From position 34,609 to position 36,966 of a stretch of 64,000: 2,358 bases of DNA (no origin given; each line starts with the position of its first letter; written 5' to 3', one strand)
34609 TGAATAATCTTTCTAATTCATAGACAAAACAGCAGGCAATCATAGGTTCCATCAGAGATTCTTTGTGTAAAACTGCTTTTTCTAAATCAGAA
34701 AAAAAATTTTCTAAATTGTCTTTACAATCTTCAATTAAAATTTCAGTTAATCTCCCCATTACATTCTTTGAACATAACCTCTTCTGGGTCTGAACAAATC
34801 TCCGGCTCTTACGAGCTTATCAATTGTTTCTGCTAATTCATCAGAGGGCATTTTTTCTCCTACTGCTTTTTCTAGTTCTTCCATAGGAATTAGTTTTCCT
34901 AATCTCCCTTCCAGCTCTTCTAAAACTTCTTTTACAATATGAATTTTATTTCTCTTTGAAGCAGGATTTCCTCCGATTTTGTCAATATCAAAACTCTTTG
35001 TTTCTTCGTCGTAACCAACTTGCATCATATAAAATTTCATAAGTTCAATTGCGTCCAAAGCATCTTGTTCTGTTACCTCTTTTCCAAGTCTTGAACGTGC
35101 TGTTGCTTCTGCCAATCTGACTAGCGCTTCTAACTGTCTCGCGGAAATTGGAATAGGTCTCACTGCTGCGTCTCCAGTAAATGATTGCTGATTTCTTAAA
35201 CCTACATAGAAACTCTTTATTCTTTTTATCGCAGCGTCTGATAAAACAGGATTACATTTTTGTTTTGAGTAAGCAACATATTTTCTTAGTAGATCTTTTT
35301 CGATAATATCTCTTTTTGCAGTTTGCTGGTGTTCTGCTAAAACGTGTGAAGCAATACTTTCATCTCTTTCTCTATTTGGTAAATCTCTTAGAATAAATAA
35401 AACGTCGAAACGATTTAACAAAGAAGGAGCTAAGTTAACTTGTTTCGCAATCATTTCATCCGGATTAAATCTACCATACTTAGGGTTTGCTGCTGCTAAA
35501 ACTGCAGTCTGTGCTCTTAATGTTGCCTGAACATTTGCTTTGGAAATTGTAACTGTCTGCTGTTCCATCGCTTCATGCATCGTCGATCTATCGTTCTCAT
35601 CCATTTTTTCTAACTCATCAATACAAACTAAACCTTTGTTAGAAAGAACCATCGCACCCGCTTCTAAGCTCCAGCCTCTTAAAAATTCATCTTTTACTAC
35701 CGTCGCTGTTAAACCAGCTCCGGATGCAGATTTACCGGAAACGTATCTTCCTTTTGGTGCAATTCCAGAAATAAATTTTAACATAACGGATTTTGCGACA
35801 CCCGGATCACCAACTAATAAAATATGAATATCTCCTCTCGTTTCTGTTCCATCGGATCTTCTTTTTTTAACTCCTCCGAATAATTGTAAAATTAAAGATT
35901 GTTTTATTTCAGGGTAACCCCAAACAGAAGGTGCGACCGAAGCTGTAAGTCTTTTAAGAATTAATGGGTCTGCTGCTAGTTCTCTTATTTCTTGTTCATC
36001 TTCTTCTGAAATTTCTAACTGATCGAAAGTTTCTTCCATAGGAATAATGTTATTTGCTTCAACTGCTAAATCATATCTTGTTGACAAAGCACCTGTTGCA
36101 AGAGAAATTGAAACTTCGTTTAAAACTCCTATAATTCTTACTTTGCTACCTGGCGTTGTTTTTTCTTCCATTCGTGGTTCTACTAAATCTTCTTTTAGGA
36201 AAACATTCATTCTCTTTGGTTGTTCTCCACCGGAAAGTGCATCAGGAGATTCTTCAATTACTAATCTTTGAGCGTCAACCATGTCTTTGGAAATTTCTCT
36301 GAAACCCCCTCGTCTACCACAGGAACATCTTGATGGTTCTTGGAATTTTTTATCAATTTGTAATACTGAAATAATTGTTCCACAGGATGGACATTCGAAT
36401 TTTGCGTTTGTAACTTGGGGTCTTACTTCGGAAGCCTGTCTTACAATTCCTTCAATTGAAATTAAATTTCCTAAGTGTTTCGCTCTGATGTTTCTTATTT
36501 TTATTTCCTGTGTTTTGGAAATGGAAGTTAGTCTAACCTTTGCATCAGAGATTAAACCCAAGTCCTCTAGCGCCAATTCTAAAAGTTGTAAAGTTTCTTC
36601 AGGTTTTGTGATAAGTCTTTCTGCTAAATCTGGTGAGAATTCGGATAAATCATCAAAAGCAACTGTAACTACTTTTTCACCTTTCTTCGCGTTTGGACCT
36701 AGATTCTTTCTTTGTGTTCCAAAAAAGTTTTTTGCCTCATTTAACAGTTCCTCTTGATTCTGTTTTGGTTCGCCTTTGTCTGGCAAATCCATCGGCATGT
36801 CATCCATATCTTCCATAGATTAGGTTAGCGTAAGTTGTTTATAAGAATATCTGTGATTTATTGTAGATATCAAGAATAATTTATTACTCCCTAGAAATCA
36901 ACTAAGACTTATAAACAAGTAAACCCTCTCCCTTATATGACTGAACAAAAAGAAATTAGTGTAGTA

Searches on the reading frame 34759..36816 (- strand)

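Call 68: search_protein_families(library=ncbifam, proteins=[window:34759-36816:-], max_evalue=1e-10)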
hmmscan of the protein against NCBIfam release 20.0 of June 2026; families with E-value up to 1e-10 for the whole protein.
window:34759-36816:- (685 aa): 1 family
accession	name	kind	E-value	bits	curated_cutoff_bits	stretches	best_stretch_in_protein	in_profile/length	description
NF040949.1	minchrom_main_MCM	domain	1.9e-204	680.8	940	1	40-684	26-681/682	minichromosome maintenance protein MCM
